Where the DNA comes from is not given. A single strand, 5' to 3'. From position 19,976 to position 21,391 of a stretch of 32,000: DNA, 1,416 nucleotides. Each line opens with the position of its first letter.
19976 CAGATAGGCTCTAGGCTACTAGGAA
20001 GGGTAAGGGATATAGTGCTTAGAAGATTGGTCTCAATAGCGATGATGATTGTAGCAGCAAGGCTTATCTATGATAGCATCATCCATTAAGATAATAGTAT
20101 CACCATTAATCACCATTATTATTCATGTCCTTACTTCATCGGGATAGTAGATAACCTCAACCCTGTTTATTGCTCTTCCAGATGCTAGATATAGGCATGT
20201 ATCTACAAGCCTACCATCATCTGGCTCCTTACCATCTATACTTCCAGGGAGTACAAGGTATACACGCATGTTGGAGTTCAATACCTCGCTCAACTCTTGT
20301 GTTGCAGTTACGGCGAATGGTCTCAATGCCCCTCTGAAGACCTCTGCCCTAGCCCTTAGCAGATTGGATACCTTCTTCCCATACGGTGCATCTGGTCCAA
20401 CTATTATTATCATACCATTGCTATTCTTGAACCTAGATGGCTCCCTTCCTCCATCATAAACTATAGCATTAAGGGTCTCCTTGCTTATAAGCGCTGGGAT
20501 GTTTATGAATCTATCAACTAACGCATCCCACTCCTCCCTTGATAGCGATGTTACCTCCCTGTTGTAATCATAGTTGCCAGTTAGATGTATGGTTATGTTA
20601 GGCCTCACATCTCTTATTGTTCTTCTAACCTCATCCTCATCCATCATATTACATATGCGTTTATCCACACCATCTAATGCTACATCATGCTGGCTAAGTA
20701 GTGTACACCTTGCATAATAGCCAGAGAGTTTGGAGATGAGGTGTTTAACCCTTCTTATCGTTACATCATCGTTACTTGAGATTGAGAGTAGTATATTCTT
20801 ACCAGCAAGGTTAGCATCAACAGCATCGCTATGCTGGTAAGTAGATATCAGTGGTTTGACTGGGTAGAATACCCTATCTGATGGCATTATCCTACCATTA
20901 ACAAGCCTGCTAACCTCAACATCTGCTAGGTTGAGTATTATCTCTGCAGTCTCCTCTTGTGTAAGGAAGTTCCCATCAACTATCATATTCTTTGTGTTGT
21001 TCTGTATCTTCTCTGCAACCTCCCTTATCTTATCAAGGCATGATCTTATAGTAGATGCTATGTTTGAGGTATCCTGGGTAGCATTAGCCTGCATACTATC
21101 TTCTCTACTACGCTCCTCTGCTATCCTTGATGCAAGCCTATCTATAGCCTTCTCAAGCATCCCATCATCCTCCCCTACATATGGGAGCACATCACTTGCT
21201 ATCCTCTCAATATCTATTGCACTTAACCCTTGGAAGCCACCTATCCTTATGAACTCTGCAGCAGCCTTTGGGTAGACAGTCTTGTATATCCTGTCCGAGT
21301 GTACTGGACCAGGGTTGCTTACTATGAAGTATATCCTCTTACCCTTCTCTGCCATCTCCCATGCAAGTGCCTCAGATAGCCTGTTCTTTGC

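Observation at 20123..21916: Stand-alone catalytic-SDR + pseudo-SDR protein resembling the CoA-ester-reducing half of bifunctional malonyl-CoA reductase, with a non-canonical active-site motif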

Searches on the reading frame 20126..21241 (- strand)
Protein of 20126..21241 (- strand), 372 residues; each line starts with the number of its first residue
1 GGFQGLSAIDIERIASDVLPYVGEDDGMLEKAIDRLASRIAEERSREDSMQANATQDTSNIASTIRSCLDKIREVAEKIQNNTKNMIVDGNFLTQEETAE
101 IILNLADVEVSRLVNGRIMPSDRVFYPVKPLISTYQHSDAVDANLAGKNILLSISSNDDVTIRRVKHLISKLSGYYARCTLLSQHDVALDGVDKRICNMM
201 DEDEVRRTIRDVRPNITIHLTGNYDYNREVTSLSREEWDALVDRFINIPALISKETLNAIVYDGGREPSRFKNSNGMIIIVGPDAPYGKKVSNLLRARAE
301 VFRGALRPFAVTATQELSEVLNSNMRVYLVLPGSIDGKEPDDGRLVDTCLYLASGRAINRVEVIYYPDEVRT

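Call 33: search_protein_representatives(alignment_id=A2)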
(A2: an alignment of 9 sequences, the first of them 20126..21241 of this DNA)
Query: 9 sequences, 373 profile positions. Proteins with E-value up to 0.001 (for the whole library): 132; up to 1e-10: 78; up to 1e-30: 31. The best 132 are listed.
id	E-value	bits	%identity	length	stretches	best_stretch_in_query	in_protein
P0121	1.3e-137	475.2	-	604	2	1-373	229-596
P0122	3.2e-110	385.0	-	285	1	91-373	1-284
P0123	4.2e-89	315.6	-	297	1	79-373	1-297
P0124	7.0e-77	275.3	-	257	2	216-373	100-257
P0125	1.9e-76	273.9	-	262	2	201-373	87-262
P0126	7.2e-67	242.4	-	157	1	219-373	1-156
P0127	1.1e-60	222.0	-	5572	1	25-372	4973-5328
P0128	6.8e-59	216.1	-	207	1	169-367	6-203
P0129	9.3e-56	205.8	-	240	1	79-307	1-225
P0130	7.7e-55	202.8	-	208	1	183-373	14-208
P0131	1.6e-54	201.7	-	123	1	253-372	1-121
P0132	2.3e-53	197.9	-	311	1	216-373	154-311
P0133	3.0e-51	191.0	-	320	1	155-365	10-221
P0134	9.1e-51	189.4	-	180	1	35-212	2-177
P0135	9.9e-51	189.3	-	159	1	222-373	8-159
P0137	9.3e-50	186.1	-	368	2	1-128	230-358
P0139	1.3e-43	165.9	-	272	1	2-185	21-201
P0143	4.3e-36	141.1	-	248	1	8-225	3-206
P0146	2.7e-34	135.2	-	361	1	12-372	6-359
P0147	6.3e-33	130.7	-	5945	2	45-356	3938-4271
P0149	2.2e-32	128.9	-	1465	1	27-372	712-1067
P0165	3.9e-20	88.6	-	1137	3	72-267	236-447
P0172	1.5e-16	76.8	-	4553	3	69-272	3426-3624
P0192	8.6e-13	64.4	-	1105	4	83-268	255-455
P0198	1.0e-10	57.6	-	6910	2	82-271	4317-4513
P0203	2.9e-09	52.8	-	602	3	193-266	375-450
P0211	3.3e-07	46.1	-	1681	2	69-371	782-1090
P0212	3.5e-07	45.9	-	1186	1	71-342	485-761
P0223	2.9e-05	39.7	-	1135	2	67-261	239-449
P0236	3.0e-04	36.3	-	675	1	71-257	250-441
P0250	8.6e-04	34.8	-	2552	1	72-319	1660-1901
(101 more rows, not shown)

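Call 35: search_protein_families(library=pfam, proteins=[P0149, P0165, P0192, P0223, P0212, P0211, P0236, P0203, P0146], max_evalue=0.00001)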
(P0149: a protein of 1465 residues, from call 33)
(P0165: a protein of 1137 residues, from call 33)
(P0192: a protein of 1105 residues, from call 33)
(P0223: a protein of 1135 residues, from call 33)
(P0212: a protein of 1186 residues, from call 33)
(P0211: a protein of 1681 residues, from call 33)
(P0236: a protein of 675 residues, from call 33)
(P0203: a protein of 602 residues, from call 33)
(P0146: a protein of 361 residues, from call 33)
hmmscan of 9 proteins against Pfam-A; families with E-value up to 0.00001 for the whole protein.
P0149 (1465 aa): 4 families
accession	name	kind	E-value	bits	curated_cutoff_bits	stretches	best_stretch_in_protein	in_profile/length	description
PF00106.31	adh_short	-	7.6e-26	91.2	26.6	2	417-567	1-134/195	short chain dehydrogenase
PF02518.31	HATPase_c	-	3.6e-18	66.5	26.4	1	1317-1421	6-110/111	Histidine kinase-, DNA gyrase B-, and HSP90-like ATPase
PF13561.12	adh_short_C2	-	4.2e-18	66.2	27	2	426-512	6-84/236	Enoyl-(Acyl carrier protein) reductase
PF08659.16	KR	-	6.7e-09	36.4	22.6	0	419-509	3-91/180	KR domain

P0165 (1137 aa): 3 families
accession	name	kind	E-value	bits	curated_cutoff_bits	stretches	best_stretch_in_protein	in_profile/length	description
PF13561.12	adh_short_C2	-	2.1e-61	208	27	2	29-282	7-235/236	Enoyl-(Acyl carrier protein) reductase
PF00106.31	adh_short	-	1.7e-57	194.5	26.6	2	605-797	1-187/195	short chain dehydrogenase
PF08659.16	KR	-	3.8e-13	50.2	22.6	1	25-109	7-95/180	KR domain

P0192 (1105 aa): 3 families
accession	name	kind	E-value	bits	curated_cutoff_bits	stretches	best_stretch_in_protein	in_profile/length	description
PF00106.31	adh_short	-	5.2e-56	189.7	26.6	2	22-219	1-186/195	short chain dehydrogenase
PF13561.12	adh_short_C2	-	2.9e-48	164.9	27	2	36-279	6-225/236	Enoyl-(Acyl carrier protein) reductase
PF08659.16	KR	-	7.1e-09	36.3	22.6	0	34-116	8-94/180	KR domain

P0223 (1135 aa): 3 families
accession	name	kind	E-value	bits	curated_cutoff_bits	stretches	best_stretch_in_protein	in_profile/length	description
PF00106.31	adh_short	-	3.3e-52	177.3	26.6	2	23-217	1-183/195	short chain dehydrogenase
PF13561.12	adh_short_C2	-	2.5e-48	165.2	27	2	37-291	6-235/236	Enoyl-(Acyl carrier protein) reductase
PF08659.16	KR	-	1.5e-09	38.4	22.6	0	35-117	8-94/180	KR domain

P0212 (1186 aa): 3 families
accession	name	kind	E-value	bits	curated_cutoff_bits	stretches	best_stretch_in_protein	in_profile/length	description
PF00106.31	adh_short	-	2.7e-62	210.2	26.6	2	256-459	1-186/195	short chain dehydrogenase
PF13561.12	adh_short_C2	-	6.4e-51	173.6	27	2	265-485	6-208/236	Enoyl-(Acyl carrier protein) reductase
PF08659.16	KR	-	1e-14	55.3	22.6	1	258-378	3-117/180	KR domain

P0211 (1681 aa): 3 families
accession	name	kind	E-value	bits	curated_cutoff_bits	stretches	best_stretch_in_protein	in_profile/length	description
PF00106.31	adh_short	-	1.8e-64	217.3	26.6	2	555-757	1-185/195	short chain dehydrogenase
PF13561.12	adh_short_C2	-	5.6e-49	167.3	27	2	564-782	6-206/236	Enoyl-(Acyl carrier protein) reductase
PF08659.16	KR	-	8.1e-15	55.6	22.6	1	557-677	3-117/180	KR domain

P0236 (675 aa): 3 families
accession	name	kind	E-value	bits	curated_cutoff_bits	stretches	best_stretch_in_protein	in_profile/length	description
PF00106.31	adh_short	-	1.6e-31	109.7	26.6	1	21-224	1-186/195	short chain dehydrogenase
PF13561.12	adh_short_C2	-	2.8e-28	99.6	27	1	30-250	6-208/236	Enoyl-(Acyl carrier protein) reductase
PF08659.16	KR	-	1.8e-08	35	22.6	1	23-143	3-117/180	KR domain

P0203 (602 aa): 2 families
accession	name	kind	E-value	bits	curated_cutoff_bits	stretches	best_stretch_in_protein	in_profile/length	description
PF13561.12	adh_short_C2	-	3.2e-22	79.7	27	1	39-273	8-219/236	Enoyl-(Acyl carrier protein) reductase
PF00106.31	adh_short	-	1.3e-17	64.4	26.6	1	39-215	12-182/195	short chain dehydrogenase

P0146 (361 aa): 0 families

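Call 38: search_solved_structures(query=P0165, max_evalue=1e-20, show_alignments=1)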
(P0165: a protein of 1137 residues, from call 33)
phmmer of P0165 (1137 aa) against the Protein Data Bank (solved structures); distinct sequences matched with E-value up to 1e-20: 1.
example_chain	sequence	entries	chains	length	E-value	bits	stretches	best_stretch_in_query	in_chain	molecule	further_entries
8hjw_A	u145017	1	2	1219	3.4e-25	91.5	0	12-213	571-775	Short-chain dehydrogenase/reductase SDR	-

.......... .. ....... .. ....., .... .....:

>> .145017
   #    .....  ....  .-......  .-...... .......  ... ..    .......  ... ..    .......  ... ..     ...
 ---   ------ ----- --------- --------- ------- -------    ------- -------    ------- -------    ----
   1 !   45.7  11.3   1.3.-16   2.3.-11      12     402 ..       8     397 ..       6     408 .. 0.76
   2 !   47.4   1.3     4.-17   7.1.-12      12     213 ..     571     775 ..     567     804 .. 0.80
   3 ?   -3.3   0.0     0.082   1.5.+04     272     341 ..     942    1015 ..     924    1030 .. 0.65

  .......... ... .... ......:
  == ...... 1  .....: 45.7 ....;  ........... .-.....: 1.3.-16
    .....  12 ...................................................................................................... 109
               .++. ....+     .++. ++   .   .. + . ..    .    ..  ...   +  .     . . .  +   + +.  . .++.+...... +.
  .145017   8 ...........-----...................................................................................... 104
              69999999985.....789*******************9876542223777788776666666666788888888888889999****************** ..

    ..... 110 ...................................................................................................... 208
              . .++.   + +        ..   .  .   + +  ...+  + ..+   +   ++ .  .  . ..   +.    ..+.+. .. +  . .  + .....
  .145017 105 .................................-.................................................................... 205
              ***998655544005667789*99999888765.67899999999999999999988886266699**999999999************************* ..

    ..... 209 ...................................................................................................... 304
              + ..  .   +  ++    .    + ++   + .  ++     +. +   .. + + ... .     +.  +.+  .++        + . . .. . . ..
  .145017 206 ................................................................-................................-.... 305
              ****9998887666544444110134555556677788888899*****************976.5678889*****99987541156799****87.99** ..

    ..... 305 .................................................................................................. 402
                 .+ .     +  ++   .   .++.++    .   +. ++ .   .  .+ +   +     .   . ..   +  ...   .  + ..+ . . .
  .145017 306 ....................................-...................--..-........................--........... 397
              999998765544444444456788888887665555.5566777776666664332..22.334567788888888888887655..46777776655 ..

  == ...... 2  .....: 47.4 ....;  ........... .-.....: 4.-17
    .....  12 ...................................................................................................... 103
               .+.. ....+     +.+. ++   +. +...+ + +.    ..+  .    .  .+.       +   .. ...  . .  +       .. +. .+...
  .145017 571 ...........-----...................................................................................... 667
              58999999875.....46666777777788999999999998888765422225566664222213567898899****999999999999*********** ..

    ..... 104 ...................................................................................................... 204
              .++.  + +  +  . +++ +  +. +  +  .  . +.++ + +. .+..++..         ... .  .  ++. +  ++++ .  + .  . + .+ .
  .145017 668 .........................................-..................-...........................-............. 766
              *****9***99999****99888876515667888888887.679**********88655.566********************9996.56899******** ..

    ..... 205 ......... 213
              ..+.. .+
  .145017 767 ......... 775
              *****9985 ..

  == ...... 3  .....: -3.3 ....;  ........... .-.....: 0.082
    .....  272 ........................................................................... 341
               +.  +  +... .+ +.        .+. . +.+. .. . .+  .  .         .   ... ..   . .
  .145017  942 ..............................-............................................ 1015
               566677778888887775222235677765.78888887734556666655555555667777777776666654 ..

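Call 41: search_protein_families(library=pfam, proteins=[P0172, P0250], max_evalue=0.000001)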
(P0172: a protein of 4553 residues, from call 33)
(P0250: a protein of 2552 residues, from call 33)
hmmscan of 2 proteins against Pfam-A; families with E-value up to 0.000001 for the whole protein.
P0172 (4553 aa): 6 families
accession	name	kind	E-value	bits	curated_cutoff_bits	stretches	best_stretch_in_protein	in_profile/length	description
PF16113.10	ECH_2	-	6.6e-56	190.7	27.2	2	662-981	5-305/335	Enoyl-CoA hydratase/isomerase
PF00106.31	adh_short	-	4.5e-43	147.5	26.6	2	3872-4062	7-183/195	short chain dehydrogenase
PF00378.25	ECH_1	-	6.6e-39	134.2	27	2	656-866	4-208/251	Enoyl-CoA hydratase/isomerase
PF00501.34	AMP-binding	-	2.1e-30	106.2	29.9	2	1545-1737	139-330/384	AMP-binding enzyme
PF13561.12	adh_short_C2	-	1.2e-29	104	27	2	3877-4062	8-177/236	Enoyl-(Acyl carrier protein) reductase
PF08659.16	KR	-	1.3e-10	42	22.6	1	3203-3290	2-92/180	KR domain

P0250 (2552 aa): 6 families
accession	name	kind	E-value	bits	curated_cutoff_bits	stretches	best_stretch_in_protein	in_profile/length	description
PF00106.31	adh_short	-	3.1e-58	196.9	26.6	2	1986-2190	1-183/195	short chain dehydrogenase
PF13561.12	adh_short_C2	-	1e-44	153.3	27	2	1439-1659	6-208/236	Enoyl-(Acyl carrier protein) reductase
PF00378.25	ECH_1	-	6.1e-40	137.6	27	1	583-777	4-193/251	Enoyl-CoA hydratase/isomerase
PF16113.10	ECH_2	-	1.3e-29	104.2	27.2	1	586-768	2-184/335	Enoyl-CoA hydratase/isomerase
PF08659.16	KR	-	3.6e-15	56.8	22.6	1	1432-1552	3-117/180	KR domain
PF00107.32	ADH_zinc_N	-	1.6e-09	38.2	31.8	1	182-293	7-96/129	Zinc-binding dehydrogenase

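Call 42: list_cluster_members(proteins=[P0172, P0127, P0165, P0192, P0223, P0211, P0250, P0149, P0147, P0198])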
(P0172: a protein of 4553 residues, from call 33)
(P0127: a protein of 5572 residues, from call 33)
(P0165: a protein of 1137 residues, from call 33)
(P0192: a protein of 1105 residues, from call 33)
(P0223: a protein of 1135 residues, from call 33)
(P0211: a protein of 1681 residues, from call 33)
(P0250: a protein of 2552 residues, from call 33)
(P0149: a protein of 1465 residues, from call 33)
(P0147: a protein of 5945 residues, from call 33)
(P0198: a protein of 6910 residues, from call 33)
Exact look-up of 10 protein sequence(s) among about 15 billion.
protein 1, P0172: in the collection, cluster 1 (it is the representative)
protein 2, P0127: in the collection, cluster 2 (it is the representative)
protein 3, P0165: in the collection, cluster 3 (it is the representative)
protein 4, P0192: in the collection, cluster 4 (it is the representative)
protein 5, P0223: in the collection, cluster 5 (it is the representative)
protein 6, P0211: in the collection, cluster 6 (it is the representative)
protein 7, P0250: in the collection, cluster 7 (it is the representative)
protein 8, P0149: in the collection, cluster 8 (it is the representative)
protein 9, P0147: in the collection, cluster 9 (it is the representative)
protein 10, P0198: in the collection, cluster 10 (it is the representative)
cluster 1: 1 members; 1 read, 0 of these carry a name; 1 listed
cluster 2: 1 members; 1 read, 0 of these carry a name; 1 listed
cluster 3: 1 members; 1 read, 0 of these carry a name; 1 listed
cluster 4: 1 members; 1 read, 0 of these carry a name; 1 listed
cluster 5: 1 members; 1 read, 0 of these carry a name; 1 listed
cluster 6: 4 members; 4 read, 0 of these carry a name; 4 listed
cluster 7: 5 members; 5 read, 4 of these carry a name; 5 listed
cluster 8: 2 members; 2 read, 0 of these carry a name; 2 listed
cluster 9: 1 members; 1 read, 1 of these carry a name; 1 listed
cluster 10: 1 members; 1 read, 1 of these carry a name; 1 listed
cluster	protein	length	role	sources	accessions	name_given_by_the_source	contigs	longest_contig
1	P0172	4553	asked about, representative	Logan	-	-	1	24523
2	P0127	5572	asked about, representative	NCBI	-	-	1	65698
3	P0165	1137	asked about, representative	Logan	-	-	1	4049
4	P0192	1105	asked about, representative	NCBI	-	-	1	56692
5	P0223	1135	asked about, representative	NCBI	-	-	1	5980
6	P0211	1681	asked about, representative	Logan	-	-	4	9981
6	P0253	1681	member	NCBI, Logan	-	-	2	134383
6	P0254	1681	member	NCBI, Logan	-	-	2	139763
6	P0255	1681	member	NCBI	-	-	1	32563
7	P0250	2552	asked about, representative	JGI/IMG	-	-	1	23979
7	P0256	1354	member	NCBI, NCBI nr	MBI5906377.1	MAG: enoyl-CoA hydratase/isomerase family protein, partial [Deltaproteobacteria bacterium] | enoyl-CoA hydratase/isomerase family protein [Deltaproteobacteria bacterium]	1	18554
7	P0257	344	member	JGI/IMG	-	NAD(P)-dependent dehydrogenase (short-subunit alcohol dehydrogenase family)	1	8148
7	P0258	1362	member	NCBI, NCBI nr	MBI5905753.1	MAG: SDR family NAD(P)-dependent oxidoreductase, partial [Deltaproteobacteria bacterium] | SDR family NAD(P)-dependent oxidoreductase [Deltaproteobacteria bacterium]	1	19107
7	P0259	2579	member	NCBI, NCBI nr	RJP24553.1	MAG: SDR family NAD(P)-dependent oxidoreductase [Deltaproteobacteria bacterium]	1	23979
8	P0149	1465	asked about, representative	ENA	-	-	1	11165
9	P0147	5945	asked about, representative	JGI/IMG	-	phosphoenolpyruvate carboxykinase (GTP)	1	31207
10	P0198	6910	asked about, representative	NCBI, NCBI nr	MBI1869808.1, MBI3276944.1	MAG: SDR family NAD(P)-dependent oxidoreductase [Chlamydiae bacterium] | SDR family NAD(P)-dependent oxidoreductase [Chlamydiota bacterium]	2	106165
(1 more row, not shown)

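Call 43: find_related_loci(query=A2, collection=genome_contigs, flank=6000)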
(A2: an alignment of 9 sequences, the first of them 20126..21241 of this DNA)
Query A2 (372 aa) in genome_contigs; peptide patterns used: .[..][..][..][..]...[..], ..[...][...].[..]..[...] (x = any residue, [..] = any of these).
598 stretches matched a pattern; 314 encode a relative of the query (tblastn E <= 1e-3); the best 80 are kept; 80 distinct loci.
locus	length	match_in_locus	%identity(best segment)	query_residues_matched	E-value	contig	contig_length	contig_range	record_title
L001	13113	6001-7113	90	1-372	0e+0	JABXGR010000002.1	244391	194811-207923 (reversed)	MAG: Candidatus Nitrosocaldus schleperae isolate JZ-1.bins.77 NODE_2_length_244391_cov_5.36341, whole genome shotgun seq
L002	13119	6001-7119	77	1-371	0e+0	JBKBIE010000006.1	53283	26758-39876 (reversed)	MAG: Candidatus Nitrosocaldus sp. isolate 21I_052.bin.46 NODE_6_length_53283_cov_115.676653, whole genome shotgun sequen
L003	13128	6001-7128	75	1-371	0e+0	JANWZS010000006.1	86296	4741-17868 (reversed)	MAG: Candidatus Nitrosocaldus sp. isolate SKYG19 NODE_6_length_86296_cov_5.502592, whole genome shotgun sequence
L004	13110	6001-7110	75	1-371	0e+0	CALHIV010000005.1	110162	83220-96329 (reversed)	MAG: uncultured Nitrososphaerales archaeon isolate S1_Bin_METABAT__108_1 genome assembly, contig: c_000000582349, whole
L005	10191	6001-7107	62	1-371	1e-148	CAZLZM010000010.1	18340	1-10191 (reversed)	MAG TPA_asm: uncultured Nitrosopumilales archaeon isolate binchicken_co71_71 genome assembly, contig: NODE_1302_length_1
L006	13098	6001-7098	64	1-371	5e-148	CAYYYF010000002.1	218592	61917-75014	MAG TPA_asm: uncultured Nitrosopumilales archaeon isolate binchicken_co30_36 genome assembly, contig: NODE_62_length_218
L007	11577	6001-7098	63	1-371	3e-145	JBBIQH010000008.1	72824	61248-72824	MAG: Nitrososphaerales archaeon isolate QH2S170213_bin_321 NODE_239_length_72824_cov_5.33204, whole genome shotgun seque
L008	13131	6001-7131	78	1-371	0e+0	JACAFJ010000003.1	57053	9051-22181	MAG: Candidatus Nitrosocaldus tengchongensis isolate QQ.bins.115137 NODE_3_length_57053_cov_6.97219, whole genome shotgu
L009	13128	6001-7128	49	1-371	2e-120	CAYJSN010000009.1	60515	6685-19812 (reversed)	MAG TPA_asm: uncultured Nitrosopumilales archaeon isolate ERP125453_co1_176 genome assembly, contig: NODE_317_length_605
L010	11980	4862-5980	48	1-371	7e-118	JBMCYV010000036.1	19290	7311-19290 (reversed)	MAG: Candidatus Nitrosomirales archaeon isolate DSS1 Ga0376076_0003347, whole genome shotgun sequence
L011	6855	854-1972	47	1-371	3e-115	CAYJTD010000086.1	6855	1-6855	MAG TPA_asm: uncultured Nitrosopumilales archaeon isolate ERP125453_co1_312 genome assembly, contig: NODE_14152_length_6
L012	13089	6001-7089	49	1-370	2e-111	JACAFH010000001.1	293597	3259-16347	MAG: Candidatus Nitrosothermus koennekii isolate QQ.bins.88 NODE_1_length_293597_cov_11.9167, whole genome shotgun seque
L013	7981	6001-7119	47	1-371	5e-110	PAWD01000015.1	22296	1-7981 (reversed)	MAG: Thaumarchaeota archaeon isolate SAT137 147754, whole genome shotgun sequence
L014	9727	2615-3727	48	1-369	6e-110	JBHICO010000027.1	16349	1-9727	MAG: Nitrososphaerales archaeon isolate bea2_sp1_bin.4 NODE_189_length_16349_cov_4.394562, whole genome shotgun sequence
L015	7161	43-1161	47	1-369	6e-108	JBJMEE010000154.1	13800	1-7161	MAG: Nitrososphaera sp. isolate 12C16O_168h_50_P10_coass_bin_16 k141_83878, whole genome shotgun sequence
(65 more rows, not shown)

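Call 55: find_encoding_contigs(protein=P0192, flank=10000, max_places=2)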
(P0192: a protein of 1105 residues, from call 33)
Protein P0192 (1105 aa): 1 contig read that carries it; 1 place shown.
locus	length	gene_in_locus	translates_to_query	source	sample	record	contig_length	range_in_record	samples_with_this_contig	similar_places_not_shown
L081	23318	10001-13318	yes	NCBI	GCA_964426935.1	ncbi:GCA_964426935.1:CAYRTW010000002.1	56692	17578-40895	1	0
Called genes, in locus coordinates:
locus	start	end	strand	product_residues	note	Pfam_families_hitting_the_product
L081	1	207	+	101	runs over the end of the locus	-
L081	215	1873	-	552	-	PF01676:Metalloenzyme, PF06415:iPGM_N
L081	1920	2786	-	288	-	PF02666:PS_Dcarbxylase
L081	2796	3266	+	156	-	-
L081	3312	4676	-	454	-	PF16655:PhoD_N, PF09423:PhoD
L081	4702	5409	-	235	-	-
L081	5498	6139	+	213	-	-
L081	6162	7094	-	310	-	PF00941:FAD_binding_5, PF03450:CO_deh_flav_C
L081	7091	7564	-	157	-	PF00111:Fer2, PF13085:Fer2_3 (weak), PF01799:Fer2_2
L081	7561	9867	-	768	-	PF01315:Ald_Xan_dh_C, PF02738:MoCoBD_1, PF20256:MoCoBD_2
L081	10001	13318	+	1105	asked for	PF00106:adh_short, PF08659:KR (faint), PF13561:adh_short_C2, PF00106:adh_short, PF13561:adh_short_C2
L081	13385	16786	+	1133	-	PF26549:Tricorn_N, PF26550:Tricorn_2nd (weak), PF07676:PD40, PF23414:Beta-prop_EML_2 (faint), PF26550:Tricorn_2nd, PF14684:Tricorn_C1, PF14685:PDZ_Tricorn, PF03572:Peptidase_S41, +1 more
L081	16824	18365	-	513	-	-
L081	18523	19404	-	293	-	PF01435:Peptidase_M48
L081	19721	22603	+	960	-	-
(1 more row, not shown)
